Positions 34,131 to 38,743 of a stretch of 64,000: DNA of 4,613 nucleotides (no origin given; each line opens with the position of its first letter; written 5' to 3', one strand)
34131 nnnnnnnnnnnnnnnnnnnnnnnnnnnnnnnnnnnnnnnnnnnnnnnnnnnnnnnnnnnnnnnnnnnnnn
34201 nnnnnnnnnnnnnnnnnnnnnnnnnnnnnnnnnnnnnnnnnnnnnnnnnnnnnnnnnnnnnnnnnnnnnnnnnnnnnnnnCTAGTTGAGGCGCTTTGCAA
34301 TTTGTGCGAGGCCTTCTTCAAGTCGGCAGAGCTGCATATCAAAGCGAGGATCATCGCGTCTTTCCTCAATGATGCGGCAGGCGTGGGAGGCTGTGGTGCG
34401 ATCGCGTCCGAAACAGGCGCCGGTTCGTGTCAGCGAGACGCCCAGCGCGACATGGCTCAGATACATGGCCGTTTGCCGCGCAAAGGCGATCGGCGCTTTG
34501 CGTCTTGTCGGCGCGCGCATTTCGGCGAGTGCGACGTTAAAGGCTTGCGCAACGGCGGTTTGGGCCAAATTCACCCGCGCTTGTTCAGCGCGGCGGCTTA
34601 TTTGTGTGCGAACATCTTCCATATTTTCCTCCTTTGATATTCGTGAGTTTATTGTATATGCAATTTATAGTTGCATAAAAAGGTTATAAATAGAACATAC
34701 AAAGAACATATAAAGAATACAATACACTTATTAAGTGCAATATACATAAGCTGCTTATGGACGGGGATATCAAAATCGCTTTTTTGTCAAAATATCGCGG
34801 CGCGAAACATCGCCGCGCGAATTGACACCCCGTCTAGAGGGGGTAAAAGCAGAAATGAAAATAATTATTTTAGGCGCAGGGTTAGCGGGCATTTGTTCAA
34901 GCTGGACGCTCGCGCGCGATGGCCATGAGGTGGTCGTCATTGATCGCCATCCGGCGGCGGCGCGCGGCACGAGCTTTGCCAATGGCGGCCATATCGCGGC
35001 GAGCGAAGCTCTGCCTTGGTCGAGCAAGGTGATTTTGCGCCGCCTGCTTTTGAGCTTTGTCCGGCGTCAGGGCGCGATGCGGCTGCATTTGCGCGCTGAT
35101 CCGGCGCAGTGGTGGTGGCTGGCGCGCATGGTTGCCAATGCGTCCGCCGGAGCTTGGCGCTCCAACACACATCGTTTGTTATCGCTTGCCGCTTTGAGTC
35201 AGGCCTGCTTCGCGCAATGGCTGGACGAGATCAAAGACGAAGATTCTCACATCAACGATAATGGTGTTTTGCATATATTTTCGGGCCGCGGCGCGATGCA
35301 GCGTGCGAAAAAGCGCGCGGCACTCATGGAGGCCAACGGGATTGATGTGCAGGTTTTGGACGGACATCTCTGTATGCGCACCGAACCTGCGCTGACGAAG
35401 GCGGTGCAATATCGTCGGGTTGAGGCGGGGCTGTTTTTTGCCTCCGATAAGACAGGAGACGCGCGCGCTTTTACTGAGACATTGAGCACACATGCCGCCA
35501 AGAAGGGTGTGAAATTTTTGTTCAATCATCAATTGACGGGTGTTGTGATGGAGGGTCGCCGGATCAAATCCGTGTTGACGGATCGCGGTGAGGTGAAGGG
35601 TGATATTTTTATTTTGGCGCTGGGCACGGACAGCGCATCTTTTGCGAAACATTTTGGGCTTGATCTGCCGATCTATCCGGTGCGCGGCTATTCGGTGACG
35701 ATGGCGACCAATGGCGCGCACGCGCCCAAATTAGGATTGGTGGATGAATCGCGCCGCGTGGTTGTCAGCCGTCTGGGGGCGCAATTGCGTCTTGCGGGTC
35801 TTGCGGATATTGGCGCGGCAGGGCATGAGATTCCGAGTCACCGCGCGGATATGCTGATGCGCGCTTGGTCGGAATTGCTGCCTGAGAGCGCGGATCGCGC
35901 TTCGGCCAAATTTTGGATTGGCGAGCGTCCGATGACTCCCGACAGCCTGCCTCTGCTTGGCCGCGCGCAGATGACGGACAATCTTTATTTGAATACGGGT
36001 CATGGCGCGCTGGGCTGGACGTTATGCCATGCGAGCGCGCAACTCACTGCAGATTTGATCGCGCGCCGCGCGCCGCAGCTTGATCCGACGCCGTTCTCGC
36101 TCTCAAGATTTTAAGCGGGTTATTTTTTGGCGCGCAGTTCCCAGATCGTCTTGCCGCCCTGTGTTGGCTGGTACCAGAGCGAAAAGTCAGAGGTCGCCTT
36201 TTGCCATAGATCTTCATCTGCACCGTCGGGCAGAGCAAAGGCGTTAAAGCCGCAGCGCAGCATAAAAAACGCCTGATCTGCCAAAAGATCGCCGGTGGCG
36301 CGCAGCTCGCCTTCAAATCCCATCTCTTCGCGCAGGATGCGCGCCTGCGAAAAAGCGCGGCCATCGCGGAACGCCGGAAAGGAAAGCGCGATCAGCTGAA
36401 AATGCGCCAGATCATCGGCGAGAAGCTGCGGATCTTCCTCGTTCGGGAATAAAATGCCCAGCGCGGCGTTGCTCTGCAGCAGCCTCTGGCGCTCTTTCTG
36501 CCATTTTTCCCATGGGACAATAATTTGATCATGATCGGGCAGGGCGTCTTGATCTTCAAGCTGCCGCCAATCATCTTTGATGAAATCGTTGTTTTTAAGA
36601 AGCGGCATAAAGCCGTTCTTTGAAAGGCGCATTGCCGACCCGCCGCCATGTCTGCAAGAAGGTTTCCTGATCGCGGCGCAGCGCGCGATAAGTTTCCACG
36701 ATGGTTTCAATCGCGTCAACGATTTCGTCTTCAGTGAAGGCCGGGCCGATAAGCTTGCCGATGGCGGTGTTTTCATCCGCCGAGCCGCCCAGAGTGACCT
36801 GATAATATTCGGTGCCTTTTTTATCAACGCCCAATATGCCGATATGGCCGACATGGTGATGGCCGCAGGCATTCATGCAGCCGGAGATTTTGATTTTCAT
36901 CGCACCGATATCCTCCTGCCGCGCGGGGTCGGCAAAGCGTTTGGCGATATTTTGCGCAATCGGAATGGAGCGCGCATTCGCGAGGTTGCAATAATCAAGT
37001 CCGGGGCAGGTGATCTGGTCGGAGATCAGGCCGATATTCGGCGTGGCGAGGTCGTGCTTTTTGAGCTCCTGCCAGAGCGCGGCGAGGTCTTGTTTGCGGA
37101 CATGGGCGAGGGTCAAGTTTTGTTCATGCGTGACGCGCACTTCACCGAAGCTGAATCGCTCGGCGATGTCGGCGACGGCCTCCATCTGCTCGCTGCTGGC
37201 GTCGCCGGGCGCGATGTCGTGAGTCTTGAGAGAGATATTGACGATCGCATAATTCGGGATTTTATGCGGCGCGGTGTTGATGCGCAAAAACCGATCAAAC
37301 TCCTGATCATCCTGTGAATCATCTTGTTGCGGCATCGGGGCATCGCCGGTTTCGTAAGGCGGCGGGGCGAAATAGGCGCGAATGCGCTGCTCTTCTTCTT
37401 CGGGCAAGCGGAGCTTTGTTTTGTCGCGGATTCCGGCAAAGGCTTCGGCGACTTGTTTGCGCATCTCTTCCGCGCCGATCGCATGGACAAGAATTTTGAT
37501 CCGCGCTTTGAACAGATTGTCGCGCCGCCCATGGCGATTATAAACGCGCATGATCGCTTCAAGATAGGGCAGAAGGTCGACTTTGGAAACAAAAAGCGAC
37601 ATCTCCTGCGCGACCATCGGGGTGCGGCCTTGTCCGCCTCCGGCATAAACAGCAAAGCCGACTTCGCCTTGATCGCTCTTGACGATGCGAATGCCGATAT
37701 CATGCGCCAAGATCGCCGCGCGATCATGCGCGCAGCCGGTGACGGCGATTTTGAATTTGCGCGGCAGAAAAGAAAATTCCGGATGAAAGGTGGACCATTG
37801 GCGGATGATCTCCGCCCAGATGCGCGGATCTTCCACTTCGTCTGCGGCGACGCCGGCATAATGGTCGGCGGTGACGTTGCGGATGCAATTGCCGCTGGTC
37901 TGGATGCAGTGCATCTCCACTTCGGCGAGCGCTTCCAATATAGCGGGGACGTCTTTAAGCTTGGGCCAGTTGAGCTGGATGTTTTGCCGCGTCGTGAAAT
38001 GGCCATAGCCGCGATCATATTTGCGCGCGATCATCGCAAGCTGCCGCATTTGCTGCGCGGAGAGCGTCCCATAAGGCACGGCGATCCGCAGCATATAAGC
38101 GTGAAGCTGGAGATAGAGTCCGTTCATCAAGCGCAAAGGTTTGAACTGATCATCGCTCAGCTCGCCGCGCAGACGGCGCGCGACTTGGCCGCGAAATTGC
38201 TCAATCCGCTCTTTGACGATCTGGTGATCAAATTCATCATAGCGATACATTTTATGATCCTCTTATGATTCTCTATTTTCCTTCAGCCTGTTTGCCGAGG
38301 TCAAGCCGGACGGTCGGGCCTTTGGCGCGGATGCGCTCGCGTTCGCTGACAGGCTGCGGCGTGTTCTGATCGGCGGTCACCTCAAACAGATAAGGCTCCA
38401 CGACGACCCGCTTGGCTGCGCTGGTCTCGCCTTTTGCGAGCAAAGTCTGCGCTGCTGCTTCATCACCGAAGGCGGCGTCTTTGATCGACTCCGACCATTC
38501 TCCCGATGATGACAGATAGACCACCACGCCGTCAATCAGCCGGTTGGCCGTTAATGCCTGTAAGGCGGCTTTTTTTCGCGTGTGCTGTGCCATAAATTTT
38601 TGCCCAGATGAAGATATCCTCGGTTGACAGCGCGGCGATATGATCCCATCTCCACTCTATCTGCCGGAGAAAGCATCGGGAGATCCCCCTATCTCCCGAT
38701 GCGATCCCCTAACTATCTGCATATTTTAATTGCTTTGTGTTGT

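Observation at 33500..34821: Split GafA-like pair (DnaA-domain-IV-like gene plus sigma-region-4-like HTH gene) about 4 kb upstream of the GTA cluster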

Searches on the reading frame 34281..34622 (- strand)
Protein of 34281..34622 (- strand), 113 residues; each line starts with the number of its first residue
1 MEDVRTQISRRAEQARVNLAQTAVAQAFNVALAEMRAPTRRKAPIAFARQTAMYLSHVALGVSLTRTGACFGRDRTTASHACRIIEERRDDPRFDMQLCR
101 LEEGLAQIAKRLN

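Call 3: search_protein_families(library=pfam, proteins=[window:34281-34622:-], max_evalue=1)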
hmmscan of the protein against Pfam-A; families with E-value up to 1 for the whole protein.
window:34281-34622:- (113 aa): 1 family
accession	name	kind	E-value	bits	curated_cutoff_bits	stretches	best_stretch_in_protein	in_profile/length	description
PF08299.17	Bac_DnaA_C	-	3.8e-16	59.3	31.5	1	21-84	5-68/69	Bacterial dnaA protein helix-turn-helix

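Call 4: search_protein_families(library=ncbifam, proteins=[window:34281-34622:-], max_evalue=1)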
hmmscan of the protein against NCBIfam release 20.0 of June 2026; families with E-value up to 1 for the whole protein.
window:34281-34622:- (113 aa): 6 families
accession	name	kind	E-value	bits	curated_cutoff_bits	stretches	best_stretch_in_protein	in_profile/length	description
NF004688.0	PRK06030.1-3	equivalog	1.9e-19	69.9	136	1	11-110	17-116/123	hypothetical protein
NF004687.0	PRK06030.1-2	equivalog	3.3e-19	69.5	181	1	37-103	59-125/140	hypothetical protein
NF004686.0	PRK06030.1-1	equivalog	1.7e-17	63.7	148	1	23-102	58-137/151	hypothetical protein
TIGR00362.1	DnaA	equivalog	1.2e-15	57.6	343.9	1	5-100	336-432/437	chromosomal replication initiator protein DnaA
NF009087.0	PRK12422.1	equivalog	4.2e-06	26.2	657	1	22-96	359-432/455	chromosomal replication initiator protein DnaA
NF001154.0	PRK00149.3-3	equivalog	0.00018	20.6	410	1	13-107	364-460/462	chromosomal replication initiator protein DnaA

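Call 12: search_solved_structures(query=window:34281-34622:-, max_evalue=1, show_alignments=2)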
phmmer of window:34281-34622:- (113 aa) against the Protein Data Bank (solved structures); distinct sequences matched with E-value up to 1: 8.
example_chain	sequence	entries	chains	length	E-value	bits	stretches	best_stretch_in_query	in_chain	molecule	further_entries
3pvp_A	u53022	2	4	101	1.8e-08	37.9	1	21-88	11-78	Chromosomal replication initiator protein dnaA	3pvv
8btg_A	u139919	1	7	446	2.9e-08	37.2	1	17-103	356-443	Chromosomal replication initiator protein DnaA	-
1j1v_A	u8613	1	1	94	4.1e-08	36.7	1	20-92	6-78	Chromosomal replication initiator protein dnaA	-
2hcb_A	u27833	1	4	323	0.00076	23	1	15-96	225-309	Chromosomal replication initiator protein dnaA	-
1l8q_A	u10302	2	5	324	0.00076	23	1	15-96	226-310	Chromosomal replication initiator protein dnaA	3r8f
4kib_A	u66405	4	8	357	0.15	15.7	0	65-94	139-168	Methyltransferase MppJ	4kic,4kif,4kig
4m6x_A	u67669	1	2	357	0.16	15.6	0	65-94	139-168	Methyltransferase MppJ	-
4m6y_A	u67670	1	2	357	0.17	15.5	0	65-94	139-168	Methyltransferase MppJ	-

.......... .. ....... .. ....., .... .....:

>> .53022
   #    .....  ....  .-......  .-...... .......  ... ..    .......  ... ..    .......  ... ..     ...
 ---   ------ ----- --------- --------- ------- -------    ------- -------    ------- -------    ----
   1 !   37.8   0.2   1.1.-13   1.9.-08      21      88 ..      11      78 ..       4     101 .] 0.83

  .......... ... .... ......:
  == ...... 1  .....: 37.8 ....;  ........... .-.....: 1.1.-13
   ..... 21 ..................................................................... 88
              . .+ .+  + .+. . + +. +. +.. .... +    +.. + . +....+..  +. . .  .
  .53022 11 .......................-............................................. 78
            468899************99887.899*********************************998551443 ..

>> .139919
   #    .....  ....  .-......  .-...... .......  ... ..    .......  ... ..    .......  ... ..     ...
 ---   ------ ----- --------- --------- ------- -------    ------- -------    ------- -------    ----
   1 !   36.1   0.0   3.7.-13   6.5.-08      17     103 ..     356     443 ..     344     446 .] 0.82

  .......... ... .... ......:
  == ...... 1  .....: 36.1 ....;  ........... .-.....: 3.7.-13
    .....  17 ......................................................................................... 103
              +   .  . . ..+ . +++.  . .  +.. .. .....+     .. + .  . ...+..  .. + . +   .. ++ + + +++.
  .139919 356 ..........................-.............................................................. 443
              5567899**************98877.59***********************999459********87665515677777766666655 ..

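Call 74: list_cluster_members(proteins=[P0001, window:34281-34622:-])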
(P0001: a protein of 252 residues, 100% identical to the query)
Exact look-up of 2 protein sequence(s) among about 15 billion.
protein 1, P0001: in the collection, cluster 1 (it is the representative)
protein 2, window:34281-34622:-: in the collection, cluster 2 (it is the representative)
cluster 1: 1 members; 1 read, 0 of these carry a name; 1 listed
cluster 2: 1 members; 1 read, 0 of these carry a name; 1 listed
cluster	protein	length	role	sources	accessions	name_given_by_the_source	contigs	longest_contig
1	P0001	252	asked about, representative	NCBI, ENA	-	-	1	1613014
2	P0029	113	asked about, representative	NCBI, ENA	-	-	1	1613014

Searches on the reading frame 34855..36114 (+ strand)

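Call 87: search_protein_families(library=pfam, proteins=[window:34855-36114:+], max_evalue=0.001)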
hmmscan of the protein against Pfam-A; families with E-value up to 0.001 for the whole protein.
window:34855-36114:+ (419 aa): 9 families
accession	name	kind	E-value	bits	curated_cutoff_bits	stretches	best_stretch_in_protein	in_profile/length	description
PF01266.30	DAO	-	2.8e-56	192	27.9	1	2-401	1-353/353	FAD dependent oxidoreductase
PF03486.20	HI0933_like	-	4.7e-09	36.5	50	1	2-48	2-48/244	HI0933-like protein Rossmann domain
PF07992.20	Pyr_redox_2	-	8.8e-09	35.6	26.1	0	1-47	1-41/291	Pyridine nucleotide-disulphide oxidoreductase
PF12831.13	FAD_oxidored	-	1.6e-08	34.7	27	0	200-253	84-141/416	FAD dependent oxidoreductase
PF00890.30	FAD_binding_2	-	5.6e-08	32.8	20.4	1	3-49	2-48/414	FAD binding domain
PF13450.12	NAD_binding_8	-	2.4e-06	28.1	21.9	1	5-40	1-37/68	NAD(P)-binding Rossmann-like domain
PF01494.25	FAD_binding_3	-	3.1e-06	27.1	22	0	2-36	3-37/349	FAD binding domain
PF00070.33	Pyr_redox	-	6.5e-05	23.8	22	0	206-242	42-79/82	Pyridine nucleotide-disulphide oxidoreductase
PF01134.28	GIDA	-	0.00021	20.9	22.1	0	2-32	1-31/391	Glucose inhibited division protein A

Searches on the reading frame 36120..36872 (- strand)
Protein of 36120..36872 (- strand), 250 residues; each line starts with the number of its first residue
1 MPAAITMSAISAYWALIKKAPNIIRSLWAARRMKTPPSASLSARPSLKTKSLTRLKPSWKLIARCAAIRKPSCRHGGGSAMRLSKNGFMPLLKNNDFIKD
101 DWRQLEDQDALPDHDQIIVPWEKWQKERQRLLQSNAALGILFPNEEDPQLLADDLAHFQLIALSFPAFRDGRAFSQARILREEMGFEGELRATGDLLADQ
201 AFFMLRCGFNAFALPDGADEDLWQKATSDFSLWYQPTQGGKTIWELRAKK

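Call 87: search_protein_families(library=pfam, proteins=[window:36120-36872:-], max_evalue=0.001)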
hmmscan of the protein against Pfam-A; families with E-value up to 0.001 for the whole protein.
window:36120-36872:- (250 aa): 1 family
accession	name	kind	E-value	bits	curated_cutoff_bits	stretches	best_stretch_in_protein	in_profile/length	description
PF06073.17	DUF934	-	4.9e-36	123.3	25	1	139-240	1-102/107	Bacterial protein of unknown function (DUF934)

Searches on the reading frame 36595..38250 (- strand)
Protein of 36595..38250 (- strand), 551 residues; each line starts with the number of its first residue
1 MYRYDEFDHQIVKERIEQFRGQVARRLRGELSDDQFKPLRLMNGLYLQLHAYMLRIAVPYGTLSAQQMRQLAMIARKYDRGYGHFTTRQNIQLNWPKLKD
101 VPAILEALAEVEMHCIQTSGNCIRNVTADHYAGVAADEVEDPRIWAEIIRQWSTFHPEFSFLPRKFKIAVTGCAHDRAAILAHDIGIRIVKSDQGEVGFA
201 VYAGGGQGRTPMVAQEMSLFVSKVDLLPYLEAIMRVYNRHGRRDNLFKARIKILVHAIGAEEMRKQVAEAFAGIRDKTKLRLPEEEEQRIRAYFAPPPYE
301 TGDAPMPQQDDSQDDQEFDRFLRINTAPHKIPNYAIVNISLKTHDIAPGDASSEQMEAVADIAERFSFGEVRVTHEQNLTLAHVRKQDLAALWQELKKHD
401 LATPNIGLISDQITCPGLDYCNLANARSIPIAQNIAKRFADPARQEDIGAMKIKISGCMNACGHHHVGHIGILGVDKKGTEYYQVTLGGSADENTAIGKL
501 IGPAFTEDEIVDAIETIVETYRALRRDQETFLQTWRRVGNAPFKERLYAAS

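Call 87: search_protein_families(library=pfam, proteins=[window:36595-38250:-], max_evalue=0.001)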
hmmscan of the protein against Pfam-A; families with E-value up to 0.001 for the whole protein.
window:36595-38250:- (551 aa): 2 families
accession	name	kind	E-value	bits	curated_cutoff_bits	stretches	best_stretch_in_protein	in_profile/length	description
PF01077.27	NIR_SIR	-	2.1e-64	216.2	27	2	119-271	1-154/158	Nitrite and sulphite reductase 4Fe-4S domain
PF03460.22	NIR_SIR_ferr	-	3.5e-37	126.4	24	2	52-111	10-69/69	Nitrite/Sulfite reductase ferredoxin-like half domain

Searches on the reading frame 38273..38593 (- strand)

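Call 87: search_protein_families(library=pfam, proteins=[window:38273-38593:-], max_evalue=0.001)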
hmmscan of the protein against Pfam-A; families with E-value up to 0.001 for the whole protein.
window:38273-38593:- (106 aa): 1 family
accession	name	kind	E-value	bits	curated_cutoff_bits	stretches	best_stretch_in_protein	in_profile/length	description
PF11011.13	DUF2849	-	1.7e-26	93.1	22.5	1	13-97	2-85/86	Protein of unknown function (DUF2849)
